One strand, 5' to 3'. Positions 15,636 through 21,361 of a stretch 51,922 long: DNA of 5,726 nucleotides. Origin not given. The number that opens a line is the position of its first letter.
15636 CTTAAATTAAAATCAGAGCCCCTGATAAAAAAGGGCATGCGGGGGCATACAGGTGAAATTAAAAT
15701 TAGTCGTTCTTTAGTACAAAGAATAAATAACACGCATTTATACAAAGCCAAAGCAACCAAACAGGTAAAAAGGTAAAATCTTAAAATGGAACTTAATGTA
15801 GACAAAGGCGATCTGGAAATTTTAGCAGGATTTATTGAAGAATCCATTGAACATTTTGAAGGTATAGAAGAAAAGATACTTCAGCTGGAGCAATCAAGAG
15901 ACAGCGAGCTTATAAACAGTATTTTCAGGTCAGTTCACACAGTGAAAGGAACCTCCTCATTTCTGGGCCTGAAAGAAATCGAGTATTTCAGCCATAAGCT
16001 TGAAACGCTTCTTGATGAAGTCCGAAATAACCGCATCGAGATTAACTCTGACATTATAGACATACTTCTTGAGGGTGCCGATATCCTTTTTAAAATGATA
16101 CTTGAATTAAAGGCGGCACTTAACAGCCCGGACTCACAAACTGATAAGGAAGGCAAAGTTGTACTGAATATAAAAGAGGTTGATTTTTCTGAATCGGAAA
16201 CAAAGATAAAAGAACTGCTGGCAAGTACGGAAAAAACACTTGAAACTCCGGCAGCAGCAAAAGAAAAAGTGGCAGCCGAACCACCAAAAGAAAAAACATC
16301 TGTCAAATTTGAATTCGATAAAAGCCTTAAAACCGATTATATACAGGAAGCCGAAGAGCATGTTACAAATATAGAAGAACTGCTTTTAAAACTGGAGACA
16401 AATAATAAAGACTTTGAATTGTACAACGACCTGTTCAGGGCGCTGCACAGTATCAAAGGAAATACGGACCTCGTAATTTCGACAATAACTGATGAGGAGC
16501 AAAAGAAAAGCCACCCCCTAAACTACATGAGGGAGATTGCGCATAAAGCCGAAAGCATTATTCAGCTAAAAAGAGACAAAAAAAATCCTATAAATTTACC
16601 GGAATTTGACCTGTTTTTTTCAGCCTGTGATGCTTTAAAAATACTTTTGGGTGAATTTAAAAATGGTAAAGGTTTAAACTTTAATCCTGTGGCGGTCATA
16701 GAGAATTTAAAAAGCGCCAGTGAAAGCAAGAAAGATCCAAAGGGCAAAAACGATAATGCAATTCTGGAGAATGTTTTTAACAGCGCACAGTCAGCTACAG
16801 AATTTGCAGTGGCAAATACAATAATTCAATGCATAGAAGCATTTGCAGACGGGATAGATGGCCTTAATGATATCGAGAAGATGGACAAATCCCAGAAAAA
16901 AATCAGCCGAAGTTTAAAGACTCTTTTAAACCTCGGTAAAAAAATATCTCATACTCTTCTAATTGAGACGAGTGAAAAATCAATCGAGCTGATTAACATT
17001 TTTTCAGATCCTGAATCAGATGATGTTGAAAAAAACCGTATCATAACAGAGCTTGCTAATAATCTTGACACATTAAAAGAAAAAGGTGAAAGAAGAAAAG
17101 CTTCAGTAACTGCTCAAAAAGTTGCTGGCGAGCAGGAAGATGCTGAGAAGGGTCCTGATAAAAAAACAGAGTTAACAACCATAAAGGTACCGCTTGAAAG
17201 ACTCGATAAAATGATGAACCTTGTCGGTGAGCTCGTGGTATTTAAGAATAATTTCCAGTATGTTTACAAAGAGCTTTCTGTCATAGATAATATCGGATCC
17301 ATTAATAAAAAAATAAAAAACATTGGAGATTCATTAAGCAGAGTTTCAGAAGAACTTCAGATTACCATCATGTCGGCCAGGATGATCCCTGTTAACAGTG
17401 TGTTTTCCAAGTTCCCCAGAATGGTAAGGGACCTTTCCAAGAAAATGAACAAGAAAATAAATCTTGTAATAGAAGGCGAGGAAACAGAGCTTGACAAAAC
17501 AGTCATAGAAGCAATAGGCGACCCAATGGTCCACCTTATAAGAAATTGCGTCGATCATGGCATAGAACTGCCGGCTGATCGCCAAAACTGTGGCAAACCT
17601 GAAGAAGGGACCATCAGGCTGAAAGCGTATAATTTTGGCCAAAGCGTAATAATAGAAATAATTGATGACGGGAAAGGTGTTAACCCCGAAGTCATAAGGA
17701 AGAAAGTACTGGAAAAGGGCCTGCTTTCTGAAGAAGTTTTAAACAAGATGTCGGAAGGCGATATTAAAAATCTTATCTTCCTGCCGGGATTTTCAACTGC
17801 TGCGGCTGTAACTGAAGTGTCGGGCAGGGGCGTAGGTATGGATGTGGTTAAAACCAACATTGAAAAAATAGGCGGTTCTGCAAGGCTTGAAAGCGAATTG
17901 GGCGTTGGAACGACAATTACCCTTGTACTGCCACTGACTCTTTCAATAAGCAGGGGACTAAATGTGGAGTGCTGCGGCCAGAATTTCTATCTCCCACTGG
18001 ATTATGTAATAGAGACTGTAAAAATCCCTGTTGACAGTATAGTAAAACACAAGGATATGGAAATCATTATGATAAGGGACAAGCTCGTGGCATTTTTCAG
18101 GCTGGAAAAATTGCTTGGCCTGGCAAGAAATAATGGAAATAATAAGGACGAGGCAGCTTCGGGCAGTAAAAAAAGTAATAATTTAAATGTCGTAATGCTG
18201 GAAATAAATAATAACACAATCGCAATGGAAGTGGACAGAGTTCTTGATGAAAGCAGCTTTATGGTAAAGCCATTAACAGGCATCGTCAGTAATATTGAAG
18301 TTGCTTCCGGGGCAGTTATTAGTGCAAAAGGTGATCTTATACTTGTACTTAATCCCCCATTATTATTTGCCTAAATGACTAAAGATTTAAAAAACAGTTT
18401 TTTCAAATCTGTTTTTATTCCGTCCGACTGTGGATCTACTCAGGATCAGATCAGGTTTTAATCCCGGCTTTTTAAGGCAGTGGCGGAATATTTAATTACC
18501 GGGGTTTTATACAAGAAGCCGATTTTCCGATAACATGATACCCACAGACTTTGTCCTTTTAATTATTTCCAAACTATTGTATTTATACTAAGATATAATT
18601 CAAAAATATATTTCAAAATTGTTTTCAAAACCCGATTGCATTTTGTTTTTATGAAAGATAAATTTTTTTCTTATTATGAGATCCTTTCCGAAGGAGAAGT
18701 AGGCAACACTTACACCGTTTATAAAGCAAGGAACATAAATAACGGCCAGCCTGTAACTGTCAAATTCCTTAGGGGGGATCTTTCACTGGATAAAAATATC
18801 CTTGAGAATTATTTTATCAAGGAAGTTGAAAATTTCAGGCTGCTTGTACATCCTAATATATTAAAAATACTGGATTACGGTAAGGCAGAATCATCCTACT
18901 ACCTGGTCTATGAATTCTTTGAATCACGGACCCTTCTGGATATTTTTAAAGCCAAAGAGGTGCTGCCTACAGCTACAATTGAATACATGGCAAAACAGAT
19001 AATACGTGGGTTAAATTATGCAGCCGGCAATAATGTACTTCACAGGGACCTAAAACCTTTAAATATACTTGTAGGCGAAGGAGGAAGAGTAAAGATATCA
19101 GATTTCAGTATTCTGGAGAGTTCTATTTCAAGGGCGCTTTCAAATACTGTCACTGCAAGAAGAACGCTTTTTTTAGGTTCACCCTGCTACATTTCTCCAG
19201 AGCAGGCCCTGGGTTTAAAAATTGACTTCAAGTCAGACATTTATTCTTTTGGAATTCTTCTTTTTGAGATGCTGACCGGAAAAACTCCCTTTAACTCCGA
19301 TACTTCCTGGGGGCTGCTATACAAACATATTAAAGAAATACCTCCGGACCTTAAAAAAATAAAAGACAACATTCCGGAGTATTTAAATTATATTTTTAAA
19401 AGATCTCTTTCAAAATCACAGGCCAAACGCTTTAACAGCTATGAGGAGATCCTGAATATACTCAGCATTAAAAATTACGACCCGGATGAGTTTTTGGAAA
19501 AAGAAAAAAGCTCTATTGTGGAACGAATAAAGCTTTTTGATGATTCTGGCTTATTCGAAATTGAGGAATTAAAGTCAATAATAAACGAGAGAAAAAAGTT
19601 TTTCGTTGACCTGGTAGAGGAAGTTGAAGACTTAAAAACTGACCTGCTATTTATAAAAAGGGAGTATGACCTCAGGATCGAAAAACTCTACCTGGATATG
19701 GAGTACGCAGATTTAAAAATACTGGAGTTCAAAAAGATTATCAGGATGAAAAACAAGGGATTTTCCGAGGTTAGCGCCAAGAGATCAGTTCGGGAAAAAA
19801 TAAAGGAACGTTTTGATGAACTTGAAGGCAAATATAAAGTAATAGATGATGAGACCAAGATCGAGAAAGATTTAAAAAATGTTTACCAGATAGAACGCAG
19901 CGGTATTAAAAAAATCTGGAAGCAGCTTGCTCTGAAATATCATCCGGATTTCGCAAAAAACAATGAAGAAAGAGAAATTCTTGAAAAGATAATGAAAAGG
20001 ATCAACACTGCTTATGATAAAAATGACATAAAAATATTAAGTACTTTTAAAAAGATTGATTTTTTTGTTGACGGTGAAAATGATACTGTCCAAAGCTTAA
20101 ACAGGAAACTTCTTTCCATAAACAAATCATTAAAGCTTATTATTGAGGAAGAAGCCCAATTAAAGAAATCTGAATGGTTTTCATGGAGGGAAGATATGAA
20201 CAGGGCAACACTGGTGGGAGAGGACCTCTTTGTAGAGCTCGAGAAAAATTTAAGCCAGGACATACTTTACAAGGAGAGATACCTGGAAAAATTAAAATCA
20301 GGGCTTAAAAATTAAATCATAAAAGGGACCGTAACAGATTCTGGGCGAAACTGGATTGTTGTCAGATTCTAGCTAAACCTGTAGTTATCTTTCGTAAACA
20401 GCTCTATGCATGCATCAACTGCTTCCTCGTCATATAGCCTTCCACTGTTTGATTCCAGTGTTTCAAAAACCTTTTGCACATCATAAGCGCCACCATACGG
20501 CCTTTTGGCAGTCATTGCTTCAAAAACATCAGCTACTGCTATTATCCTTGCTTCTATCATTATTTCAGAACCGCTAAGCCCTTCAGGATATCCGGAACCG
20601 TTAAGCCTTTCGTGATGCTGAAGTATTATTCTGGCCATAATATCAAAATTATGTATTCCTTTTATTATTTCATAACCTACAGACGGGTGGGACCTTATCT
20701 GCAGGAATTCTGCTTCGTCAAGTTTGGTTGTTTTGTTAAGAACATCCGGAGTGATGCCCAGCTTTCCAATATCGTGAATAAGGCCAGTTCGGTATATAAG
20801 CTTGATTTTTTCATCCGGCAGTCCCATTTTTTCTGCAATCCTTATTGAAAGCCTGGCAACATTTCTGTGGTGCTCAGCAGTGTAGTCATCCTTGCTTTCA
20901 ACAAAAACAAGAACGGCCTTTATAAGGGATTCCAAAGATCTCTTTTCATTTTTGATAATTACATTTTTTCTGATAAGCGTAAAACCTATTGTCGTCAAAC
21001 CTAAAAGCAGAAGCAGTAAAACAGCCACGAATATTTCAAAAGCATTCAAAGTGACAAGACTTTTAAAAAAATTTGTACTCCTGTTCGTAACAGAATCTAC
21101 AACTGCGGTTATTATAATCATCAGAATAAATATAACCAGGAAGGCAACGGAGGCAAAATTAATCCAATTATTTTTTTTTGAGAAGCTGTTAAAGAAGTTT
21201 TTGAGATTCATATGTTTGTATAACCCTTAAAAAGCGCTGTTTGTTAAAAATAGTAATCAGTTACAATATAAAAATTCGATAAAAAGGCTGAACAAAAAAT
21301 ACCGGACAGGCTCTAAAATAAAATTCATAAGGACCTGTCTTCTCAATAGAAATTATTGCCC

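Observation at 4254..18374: System-level view: a self-contained chemosensory pathway apparently built for a membrane-free array with sensing on the scaffold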

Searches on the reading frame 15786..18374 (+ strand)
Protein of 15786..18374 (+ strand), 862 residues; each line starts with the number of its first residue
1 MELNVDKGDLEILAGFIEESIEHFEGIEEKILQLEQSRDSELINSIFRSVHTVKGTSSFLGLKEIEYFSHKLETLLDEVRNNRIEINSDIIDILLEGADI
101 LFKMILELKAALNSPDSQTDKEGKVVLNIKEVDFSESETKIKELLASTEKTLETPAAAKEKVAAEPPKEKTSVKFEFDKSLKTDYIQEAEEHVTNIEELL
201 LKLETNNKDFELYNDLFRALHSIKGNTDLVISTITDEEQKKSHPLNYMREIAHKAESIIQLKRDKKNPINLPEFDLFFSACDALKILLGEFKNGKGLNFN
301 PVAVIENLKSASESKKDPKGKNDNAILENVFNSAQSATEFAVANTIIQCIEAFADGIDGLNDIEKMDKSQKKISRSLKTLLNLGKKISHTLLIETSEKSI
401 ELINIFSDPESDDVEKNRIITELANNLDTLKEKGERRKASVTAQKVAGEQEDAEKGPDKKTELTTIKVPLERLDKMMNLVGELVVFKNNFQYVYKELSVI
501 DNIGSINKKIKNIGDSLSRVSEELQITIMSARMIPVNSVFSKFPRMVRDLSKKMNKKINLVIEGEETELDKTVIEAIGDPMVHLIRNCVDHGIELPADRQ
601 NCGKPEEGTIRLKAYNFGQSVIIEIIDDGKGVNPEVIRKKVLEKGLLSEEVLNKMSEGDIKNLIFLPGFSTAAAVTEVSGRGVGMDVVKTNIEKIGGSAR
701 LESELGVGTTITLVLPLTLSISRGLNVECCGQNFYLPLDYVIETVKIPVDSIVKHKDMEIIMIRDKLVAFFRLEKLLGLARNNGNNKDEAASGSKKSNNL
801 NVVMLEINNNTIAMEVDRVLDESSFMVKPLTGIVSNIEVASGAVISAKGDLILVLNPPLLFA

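Call 4: search_protein_families(library=pfam, proteins=[window:15786-18374:+])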
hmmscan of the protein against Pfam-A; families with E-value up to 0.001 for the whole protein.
window:15786-18374:+ (862 aa): 4 families
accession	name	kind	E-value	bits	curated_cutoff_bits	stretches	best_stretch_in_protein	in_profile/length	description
PF01627.28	Hpt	-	6.2e-22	78.1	24.6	2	11-98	1-73/84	Hpt domain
PF02518.31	HATPase_c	-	3e-17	63.5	26.4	1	580-718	5-110/111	Histidine kinase-, DNA gyrase B-, and HSP90-like ATPase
PF01584.24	CheW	-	6.4e-14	52.2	23.5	1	724-861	2-134/138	CheW-like domain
PF02895.20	H-kinase_dim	-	1.7e-13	51.3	23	1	465-530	3-67/68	Signal transducing histidine kinase, homodimeric domain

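Call 49: search_protein_families(library=ncbifam, proteins=[window:15786-18374:+], max_evalue=0.001)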
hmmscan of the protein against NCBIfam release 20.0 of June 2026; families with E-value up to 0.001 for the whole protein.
window:15786-18374:+ (862 aa): 13 families
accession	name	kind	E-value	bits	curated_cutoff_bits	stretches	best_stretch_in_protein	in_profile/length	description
NF041336.1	CheA_Halo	equivalog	5.1e-118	395.5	950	2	183-856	6-662/666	chemotaxis protein CheA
NF007835.0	PRK10547.1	equivalog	1.3e-109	367.7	793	2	185-855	10-651/670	chemotaxis protein CheA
NF008298.1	PRK11086.1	subfamily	9.3e-08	30.9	520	1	662-717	475-525/529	DcuS/MalK family sensor histidine kinase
NF010076.0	PRK13557.1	subfamily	7.1e-07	28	631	0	676-718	353-395/540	histidine kinase famiy protein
NF007688.0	PRK10364.1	equivalog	9.3e-07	27.9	479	1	663-718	402-452/460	two-component system sensor histidine kinase ZraS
NF008468.0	PRK11360.1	equivalog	1.8e-06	26.6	646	1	664-718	560-609/616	two-component system sensor histidine kinase AtoS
TIGR02916.1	PEP_his_kin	equivalog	9e-06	24.5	300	0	656-716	624-679/679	XrtA/PEP-CTERM system histidine kinase PrsK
NF011874.0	PRK15347.1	equivalog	6e-05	21.3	852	0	675-718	572-615/921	two component system sensor kinase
NF045595.1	HK_scytonemin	equivalog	9e-05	21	865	1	668-717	586-635/637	scytonemin biosynthesis sensor histidine kinase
NF045911.1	TCSHisKinNblS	equivalog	0.00034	19.1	1000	0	662-715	565-618/621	two-component system sensor histidine kinase NblS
NF011627.0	PRK15053.1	equivalog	0.00055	18.6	656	0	607-646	455-493/552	sensor histidine kinase DpiB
NF046020.1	HisKinCckABruc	equivalog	0.00055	17.9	1000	0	659-718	652-708/868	cell cycle histidine kinase CckA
NF046044.1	PnpS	equivalog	0.00082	18.5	400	1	677-716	351-390/390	two-component system histidine kinase PnpS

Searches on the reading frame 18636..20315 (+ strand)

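Call 4: search_protein_families(library=pfam, proteins=[window:18636-20315:+])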
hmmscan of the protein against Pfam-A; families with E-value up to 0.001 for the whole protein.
window:18636-20315:+ (559 aa): 4 families
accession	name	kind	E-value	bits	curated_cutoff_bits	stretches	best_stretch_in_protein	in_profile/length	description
PF00069.31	Pkinase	-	5.4e-41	141.2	31.7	1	23-272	10-257/263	Protein kinase domain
PF07714.23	PK_Tyr_Ser-Thr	-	1.1e-31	110.6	23.1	1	14-266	4-249/258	Protein tyrosine and serine/threonine kinase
PF00226.36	DnaJ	-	1.4e-06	28.7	27.8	1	422-461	15-51/63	DnaJ domain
PF14531.12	Kinase-like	-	0.00042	20.1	25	0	108-265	140-289/289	Kinase-like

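Call 49: search_protein_families(library=ncbifam, proteins=[window:18636-20315:+], max_evalue=0.001)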
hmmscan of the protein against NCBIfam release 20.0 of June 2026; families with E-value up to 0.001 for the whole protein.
window:18636-20315:+ (559 aa): 12 families
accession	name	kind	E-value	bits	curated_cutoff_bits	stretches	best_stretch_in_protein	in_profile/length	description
NF033483.0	PknB_PASTA_kin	equivalog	3.6e-67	227.7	450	1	14-276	9-265/563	Stk1 family PASTA domain-containing Ser/Thr kinase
TIGR03903.1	TOMM_kin_cyc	equivalog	1.2e-33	116.2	705.75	1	37-238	3-208/1267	TOMM system kinase/cyclase fusion protein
NF047741.1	antiphage_MADS6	equivalog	2.5e-31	108.9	460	2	118-276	304-457/612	methylation-associated defense system protein kinase MAD6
NF052427.1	StpK7MSMEG_1200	equivalog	2e-26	92.7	900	1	11-271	6-260/601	serine/threonine protein kinase StpK7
NF009651.0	PRK13184.1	equivalog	6e-23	80.8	839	1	15-274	5-285/932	serine/threonine-protein kinase PknD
NF053615.1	SerThrKinAfsKStmc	equivalog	1.3e-18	67.1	1300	1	14-251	15-244/809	protein serine/threonine kinase AfsK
NF033442.0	BREX_PglW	equivalog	1.8e-15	55.8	990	1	55-277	252-484/1391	BREX system serine/threonine kinase PglW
NF038150.1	lanthi_synth_IV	equivalog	1.9e-12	46.3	650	1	27-222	204-399/851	class IV lanthionine synthetase LanL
NF038151.1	lanthi_synth_III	equivalog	3.6e-06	25.6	575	1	28-219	236-429/833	class III lanthionine synthetase LanKC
NF008035.0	PRK10767.1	subfamily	0.00019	20.6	338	1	419-461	16-55/374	molecular chaperone DnaJ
TIGR02349.1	DnaJ_bact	equivalog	0.00023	20.7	377.2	1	422-461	15-51/354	molecular chaperone DnaJ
NF010874.0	PRK14281.1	equivalog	0.00037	19.7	619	1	420-461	16-54/397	chaperone protein DnaJ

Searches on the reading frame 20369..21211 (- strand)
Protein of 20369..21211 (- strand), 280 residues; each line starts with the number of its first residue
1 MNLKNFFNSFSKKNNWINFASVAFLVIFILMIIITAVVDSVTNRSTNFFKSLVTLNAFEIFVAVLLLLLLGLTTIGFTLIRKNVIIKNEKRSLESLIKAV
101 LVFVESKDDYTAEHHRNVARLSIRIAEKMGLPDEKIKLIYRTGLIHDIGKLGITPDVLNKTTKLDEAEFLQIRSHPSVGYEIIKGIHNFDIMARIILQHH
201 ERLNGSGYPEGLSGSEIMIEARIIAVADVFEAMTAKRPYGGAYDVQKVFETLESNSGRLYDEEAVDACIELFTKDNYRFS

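Call 4: search_protein_families(library=pfam, proteins=[window:20369-21211:-])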
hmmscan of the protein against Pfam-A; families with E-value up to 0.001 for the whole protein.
window:20369-21211:- (280 aa): 3 families
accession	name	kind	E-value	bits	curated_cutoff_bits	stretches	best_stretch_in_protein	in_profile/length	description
PF13487.12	HD_5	-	1.1e-33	116.8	27.2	1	104-263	7-169/170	HD domain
PF01966.28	HD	-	2e-20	73.6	22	1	111-233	1-116/116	HD domain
PF08668.18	HDOD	-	0.00092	19.2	22.9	0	111-154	95-136/196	HDOD domain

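Call 49: search_protein_families(library=ncbifam, proteins=[window:20369-21211:-], max_evalue=0.001)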
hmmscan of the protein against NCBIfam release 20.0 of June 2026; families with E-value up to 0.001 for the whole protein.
window:20369-21211:- (280 aa): 3 families
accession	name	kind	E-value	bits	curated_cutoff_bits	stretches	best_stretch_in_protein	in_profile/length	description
NF053512.1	nitric_RR_NosR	exception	1.4e-37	129.7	400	1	87-274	168-356/422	response regulator c-di-GMP phosphodiesterase, NosR family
TIGR00277.1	HDIG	domain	3.9e-07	29.8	27.6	1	111-201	5-83/84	HDIG domain-containing metalloprotein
TIGR02621.3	cas3_GSU0051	exception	0.00058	18.8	400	1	112-150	672-710/854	type I-G CRISPR-associated helicase/endonuclease Cas3g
